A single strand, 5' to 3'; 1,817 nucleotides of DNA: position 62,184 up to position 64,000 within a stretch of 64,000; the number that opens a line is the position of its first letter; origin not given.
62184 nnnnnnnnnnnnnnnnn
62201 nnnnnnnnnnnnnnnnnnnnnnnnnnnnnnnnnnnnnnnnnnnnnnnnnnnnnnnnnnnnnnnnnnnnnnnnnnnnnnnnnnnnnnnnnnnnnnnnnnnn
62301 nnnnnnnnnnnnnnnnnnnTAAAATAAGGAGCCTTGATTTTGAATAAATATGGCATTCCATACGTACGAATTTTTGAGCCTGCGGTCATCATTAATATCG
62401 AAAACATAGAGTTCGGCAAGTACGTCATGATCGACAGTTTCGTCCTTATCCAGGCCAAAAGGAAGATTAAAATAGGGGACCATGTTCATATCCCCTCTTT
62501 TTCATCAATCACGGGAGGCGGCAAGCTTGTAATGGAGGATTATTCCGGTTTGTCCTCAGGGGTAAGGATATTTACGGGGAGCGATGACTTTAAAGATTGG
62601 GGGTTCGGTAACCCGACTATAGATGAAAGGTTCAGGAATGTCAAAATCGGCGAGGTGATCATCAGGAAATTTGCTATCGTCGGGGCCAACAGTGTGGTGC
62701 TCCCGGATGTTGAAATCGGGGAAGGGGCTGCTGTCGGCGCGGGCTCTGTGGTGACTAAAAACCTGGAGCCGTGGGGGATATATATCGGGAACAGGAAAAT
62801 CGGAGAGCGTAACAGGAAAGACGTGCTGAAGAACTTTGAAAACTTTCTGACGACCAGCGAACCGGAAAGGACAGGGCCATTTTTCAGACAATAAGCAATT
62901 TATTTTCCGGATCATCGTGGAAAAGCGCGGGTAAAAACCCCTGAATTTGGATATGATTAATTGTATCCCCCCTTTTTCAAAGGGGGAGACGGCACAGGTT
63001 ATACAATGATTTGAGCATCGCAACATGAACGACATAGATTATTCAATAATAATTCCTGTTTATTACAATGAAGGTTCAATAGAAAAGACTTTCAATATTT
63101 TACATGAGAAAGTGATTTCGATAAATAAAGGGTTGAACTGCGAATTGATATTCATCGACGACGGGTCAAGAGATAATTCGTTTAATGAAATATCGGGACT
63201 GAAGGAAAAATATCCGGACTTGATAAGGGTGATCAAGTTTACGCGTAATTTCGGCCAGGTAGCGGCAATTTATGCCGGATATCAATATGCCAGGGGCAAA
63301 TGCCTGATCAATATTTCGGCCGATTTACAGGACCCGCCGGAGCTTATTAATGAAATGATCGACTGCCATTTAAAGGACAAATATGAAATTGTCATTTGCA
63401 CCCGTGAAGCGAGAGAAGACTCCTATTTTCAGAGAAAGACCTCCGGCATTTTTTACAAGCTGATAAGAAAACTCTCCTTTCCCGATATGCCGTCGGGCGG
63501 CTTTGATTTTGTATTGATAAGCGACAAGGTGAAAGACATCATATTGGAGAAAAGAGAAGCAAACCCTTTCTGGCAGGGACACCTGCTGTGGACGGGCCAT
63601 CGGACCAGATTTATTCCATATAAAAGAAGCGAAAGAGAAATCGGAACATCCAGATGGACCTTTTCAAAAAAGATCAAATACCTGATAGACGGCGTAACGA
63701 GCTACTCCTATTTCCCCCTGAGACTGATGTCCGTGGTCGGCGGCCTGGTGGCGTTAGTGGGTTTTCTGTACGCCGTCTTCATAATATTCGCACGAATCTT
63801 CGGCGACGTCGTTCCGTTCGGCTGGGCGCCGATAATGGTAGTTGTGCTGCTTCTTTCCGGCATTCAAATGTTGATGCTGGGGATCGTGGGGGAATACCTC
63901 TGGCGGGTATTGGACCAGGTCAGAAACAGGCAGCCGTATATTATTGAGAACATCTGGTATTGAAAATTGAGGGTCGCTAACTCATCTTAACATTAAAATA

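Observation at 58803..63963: Actinomycete-style 2,3-dehydratase / 3-ketoreductase / 3-aminotransferase / N-acetyltransferase cassette ending in a GtrB-type polyprenyl-phosphate transferase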

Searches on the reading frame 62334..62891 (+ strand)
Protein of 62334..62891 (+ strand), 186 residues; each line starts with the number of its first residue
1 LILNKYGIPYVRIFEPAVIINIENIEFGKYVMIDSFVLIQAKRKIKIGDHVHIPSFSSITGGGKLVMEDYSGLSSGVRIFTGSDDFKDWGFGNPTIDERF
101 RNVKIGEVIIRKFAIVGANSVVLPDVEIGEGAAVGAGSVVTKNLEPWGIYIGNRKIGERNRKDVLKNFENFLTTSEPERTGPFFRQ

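Call 3: search_protein_families(library=pfam, proteins=[window:62334-62891:+])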
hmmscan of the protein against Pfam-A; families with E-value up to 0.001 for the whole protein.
window:62334-62891:+ (186 aa): 2 families
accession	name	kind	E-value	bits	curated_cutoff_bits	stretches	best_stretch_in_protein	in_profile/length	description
PF00132.30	Hexapep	-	6e-11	42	27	1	108-142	2-36/36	Bacterial transferase hexapeptide (six repeats)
PF14602.12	Hexapep_2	-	0.00036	20.6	27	1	115-142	9-34/34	Hexapeptide repeat of succinyl-transferase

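Call 4: search_protein_families(library=ncbifam, proteins=[window:62334-62891:+])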
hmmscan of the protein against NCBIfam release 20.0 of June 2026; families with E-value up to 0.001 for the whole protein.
window:62334-62891:+ (186 aa): 37 families (the best 25 are shown)
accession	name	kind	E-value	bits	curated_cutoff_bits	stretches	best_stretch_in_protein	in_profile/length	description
TIGR03570.1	NeuD_NnaD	subfamily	2.1e-14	53.6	160.8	1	106-153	152-199/202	NeuD/PglB/VioB family sugar acetyltransferase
NF007797.0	PRK10502.1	subfamily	1.2e-13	51.1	192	1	26-161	54-179/183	WcaF family extracellular polysaccharide biosynthesis acetyltransferase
NF000020.1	stregram_VatE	exception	4.5e-12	46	450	1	19-171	24-181/214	streptogramin A O-acetyltransferase Vat(E)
NF000311.1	Vat_ABCDEFH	equivalog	5.9e-12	45.6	300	1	19-170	21-175/201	Vat family streptogramin A O-acetyltransferase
NF058585.1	HptprglPActTf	PfamEq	9.6e-11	41.5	300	1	102-153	101-152/172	heptaprenylglyceryl phosphate O-acetyltransferase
NF007240.0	PRK09677.1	equivalog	2.9e-10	39.9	243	1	23-153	48-176/192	putative lipopolysaccharide biosynthesis O-acetyl transferase WbbJ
TIGR03308.1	phn_thr-fam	hypoth_equivalog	5.2e-09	36.2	201.65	1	106-161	107-164/204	phosphonate metabolim protein, transferase hexapeptide repeat family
NF000111.1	stregram_VatD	exception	7.7e-09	35.6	400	1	17-156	22-162/209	streptogramin A O-acetyltransferase Vat(D)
NF000490.1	chloram_CatB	equivalog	2.9e-08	33.3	350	1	49-154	55-157/210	type B chloramphenicol O-acetyltransferase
NF000504.1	stregram_VatH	exception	3.5e-08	33.6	475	1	46-154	60-164/216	streptogramin A O-acetyltransferase Vat(H)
NF010933.0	PRK14353.1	equivalog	3.7e-08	32.4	505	1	107-152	380-425/453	bifunctional UDP-N-acetylglucosamine diphosphorylase/glucosamine-1-phosphate N-acetyltransferase GlmU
TIGR01173.1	glmU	equivalog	5.1e-08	32.2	366.85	1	106-152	390-436/452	bifunctional UDP-N-acetylglucosamine diphosphorylase/glucosamine-1-phosphate N-acetyltransferase GlmU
NF000097.1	stregram_VatC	exception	5.2e-08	33.1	425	1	43-154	58-165/212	streptogramin A O-acetyltransferase Vat(C)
TIGR03532.1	DapD_Ac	equivalog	7.6e-08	32.3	231.75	1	108-150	161-203/231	2,3,4,5-tetrahydropyridine-2,6-dicarboxylate N-acetyltransferase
NF033468.1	stregram_VatI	exception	9.2e-08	32.1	415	1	47-168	56-175/208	streptogramin A O-acetyltransferase Vat(I)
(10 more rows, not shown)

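Call 21: search_solved_structures(query=window:62334-62891:+, show_alignments=1, max_evalue=0.01)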
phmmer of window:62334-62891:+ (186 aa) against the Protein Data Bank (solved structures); distinct sequences matched with E-value up to 0.01: 65 (the best 60 are shown).
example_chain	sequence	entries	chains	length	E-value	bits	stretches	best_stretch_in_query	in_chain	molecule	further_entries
3vbi_A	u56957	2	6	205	1.3e-28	103.3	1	12-165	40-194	Galactoside O-acetyltransferase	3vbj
3vbm_A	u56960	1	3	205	3.2e-28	102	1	12-165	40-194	Galactoside O-acetyltransferase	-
3vbk_A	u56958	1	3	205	3.2e-28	102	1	12-165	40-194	Galactoside O-acetyltransferase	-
3vbl_A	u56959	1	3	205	4.7e-28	101.5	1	12-165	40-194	Galactoside O-acetyltransferase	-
3vbp_A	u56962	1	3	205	6.9e-28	100.9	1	12-165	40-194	Galactoside O-acetyltransferase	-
3vbn_A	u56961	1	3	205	1.6e-27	99.7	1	12-165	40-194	Galactoside O-acetyltransferase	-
3fs8_A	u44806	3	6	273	6.6e-10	42.3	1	17-154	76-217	QdtC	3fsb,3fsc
5ux9_A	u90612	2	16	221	2e-09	40.7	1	49-159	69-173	Chloramphenicol acetyltransferase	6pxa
4mzu_A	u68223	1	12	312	6.2e-09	39.1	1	66-154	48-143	WxcM-like protein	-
7s43_A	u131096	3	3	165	4.4e-08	36.3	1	103-150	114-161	N-acetyltransferase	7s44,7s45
7s3u_A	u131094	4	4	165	5.1e-08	36.1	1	104-150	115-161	N-acetyltransferase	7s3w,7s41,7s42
3ftt_A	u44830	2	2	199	1.9e-07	34.3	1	45-154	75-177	Putative acetyltransferase SACOL2570 | Galactoside O-acetyltransferase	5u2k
4egg_A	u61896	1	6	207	1.9e-07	34.3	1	45-154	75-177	Putative acetyltransferase SACOL2570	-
4dcl_A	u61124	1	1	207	1.9e-07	34.3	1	45-154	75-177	Putative acetyltransferase SACOL2570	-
3v4e_A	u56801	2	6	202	1.9e-07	34.2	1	45-154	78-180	Galactoside O-acetyltransferase | Putative acetyltransferase SACOL2570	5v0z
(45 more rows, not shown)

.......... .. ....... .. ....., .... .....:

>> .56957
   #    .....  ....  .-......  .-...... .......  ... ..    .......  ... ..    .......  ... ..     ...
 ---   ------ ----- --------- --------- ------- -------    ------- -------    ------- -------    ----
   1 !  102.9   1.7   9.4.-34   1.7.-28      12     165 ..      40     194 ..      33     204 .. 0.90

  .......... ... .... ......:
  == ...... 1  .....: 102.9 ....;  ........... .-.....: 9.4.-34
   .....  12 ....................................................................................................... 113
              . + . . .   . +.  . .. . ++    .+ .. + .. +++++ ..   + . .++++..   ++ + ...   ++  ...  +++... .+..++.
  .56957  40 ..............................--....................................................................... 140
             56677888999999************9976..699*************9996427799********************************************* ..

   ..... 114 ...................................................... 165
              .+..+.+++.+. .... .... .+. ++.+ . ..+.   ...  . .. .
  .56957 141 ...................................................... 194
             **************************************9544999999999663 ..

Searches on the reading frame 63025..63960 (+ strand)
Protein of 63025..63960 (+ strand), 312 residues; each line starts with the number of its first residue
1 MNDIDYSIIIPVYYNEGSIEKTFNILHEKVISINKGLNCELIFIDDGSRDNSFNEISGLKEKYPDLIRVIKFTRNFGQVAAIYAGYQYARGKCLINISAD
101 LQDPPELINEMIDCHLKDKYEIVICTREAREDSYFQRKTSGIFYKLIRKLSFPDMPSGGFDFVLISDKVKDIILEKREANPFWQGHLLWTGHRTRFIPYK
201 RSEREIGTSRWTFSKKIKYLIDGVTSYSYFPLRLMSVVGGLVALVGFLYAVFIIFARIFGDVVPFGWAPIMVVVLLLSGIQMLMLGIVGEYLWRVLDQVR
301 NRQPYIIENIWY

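Call 3: search_protein_families(library=pfam, proteins=[window:63025-63960:+])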
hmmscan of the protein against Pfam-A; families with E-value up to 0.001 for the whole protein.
window:63025-63960:+ (312 aa): 2 families
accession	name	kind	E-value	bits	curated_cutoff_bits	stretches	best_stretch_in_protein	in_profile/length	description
PF00535.33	Glycos_transf_2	-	4.3e-25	89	23.3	1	7-162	1-156/168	Glycosyl transferase family 2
PF10111.15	Glyco_tranf_2_2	-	0.00027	21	27.3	1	7-102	1-93/276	Glycosyltransferase like family 2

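Call 4: search_protein_families(library=ncbifam, proteins=[window:63025-63960:+])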
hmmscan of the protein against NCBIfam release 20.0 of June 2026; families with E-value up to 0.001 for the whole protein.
window:63025-63960:+ (312 aa): 12 families
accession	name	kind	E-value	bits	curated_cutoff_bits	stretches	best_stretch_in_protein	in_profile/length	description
NF047588.1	GlcsyltransPgfSStrep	equivalog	6.1e-60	203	500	1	6-309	3-304/308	glycosyltransferase PgfS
NF007986.1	PRK10714.1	equivalog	9.2e-48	162.9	529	1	6-310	8-311/316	undecaprenyl-phosphate 4-deoxy-4-formamido-L-arabinose transferase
NF007482.0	PRK10073.1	equivalog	1.4e-11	44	423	1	6-128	8-123/334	glycosyltransferase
TIGR03937.1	PgaC_IcaA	equivalog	9.7e-11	41.2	422.3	1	7-101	48-136/407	poly-beta-1,6-N-acetyl-D-glucosamine synthase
NF041875.1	EPS_EpsD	equivalog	6.7e-10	38.9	370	1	7-126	2-115/325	exopolysaccharide biosynthesis glycosyltransferase EpsD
TIGR03111.1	glyc2_xrt_Gpos1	hypoth_equivalog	6.2e-09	35.1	363.95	1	7-152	52-192/439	TIGR03111 family XrtG-associated glycosyltransferase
NF058614.1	PPMAGASynPpgS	equivalog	2.1e-08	33.9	370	1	7-133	3-119/226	polyprenyl-phospho-N-acetylgalactosaminyl synthase PpgS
TIGR04283.1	glyco_like_mftF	equivalog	2.9e-06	27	182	1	7-120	2-102/221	TIGR04283 family arsenosugar biosynthesis glycosyltransferase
NF047683.1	TeichurnBiosyTuaG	equivalog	1.3e-05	25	400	1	7-122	9-118/252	teichuronic acid biosynthesis protein TuaG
NF053739.1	GlytfEpsEBac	equivalog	4.3e-05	22.6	450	1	7-95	4-87/265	glycosyltransferase EpsE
TIGR03965.1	mycofact_glyco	equivalog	0.00028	19.9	280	1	6-102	76-166/467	mycofactocin biosynthesis glycosyltransferase MftF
TIGR04182.1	glyco_TIGR04182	equivalog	0.0003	20.3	325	0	230-295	222-285/293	S-layer glycoprotein N-glycosyltransferase AglJ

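Call 10: find_encoding_contigs(protein=window:63025-63960:+, flank=10000, max_places=6)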
Protein window:63025-63960:+ (312 aa): no gene with exactly this product is on record in the collection.

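Call 22: search_solved_structures(query=window:63025-63960:+, show_alignments=1)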
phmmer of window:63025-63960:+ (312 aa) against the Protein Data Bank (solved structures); distinct sequences matched with E-value up to 0.001: 7.
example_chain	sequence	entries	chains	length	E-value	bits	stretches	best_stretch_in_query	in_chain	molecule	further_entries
5ekp_C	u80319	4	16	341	5.8e-60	206.3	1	4-311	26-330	Uncharacterized glycosyltransferase sll0501 | Glycosyltransferase sll0501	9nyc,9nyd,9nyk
9nye_A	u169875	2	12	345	6e-60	206.3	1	4-311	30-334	Glycosyltransferase sll0501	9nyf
5eke_A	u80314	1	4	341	2.3e-59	204.3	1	4-311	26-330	Uncharacterized glycosyltransferase sll0501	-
9hwj_A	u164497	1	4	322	2.1e-39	138.7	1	6-310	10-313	Undecaprenyl-phosphate 4-deoxy-4-formamido-L-arabinose transferase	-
9bhc_C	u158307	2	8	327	4.5e-38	134.4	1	6-312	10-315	Undecaprenyl-phosphate 4-deoxy-4-formamido-L-arabinose transferase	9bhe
8vxh_A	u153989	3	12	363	6.5e-38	133.9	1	6-312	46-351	Undecaprenyl-phosphate 4-deoxy-4-formamido-L-arabinose transferase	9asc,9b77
5mlz_A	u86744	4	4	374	7.1e-14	54.9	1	5-130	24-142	Dolichol monophosphate mannose synthase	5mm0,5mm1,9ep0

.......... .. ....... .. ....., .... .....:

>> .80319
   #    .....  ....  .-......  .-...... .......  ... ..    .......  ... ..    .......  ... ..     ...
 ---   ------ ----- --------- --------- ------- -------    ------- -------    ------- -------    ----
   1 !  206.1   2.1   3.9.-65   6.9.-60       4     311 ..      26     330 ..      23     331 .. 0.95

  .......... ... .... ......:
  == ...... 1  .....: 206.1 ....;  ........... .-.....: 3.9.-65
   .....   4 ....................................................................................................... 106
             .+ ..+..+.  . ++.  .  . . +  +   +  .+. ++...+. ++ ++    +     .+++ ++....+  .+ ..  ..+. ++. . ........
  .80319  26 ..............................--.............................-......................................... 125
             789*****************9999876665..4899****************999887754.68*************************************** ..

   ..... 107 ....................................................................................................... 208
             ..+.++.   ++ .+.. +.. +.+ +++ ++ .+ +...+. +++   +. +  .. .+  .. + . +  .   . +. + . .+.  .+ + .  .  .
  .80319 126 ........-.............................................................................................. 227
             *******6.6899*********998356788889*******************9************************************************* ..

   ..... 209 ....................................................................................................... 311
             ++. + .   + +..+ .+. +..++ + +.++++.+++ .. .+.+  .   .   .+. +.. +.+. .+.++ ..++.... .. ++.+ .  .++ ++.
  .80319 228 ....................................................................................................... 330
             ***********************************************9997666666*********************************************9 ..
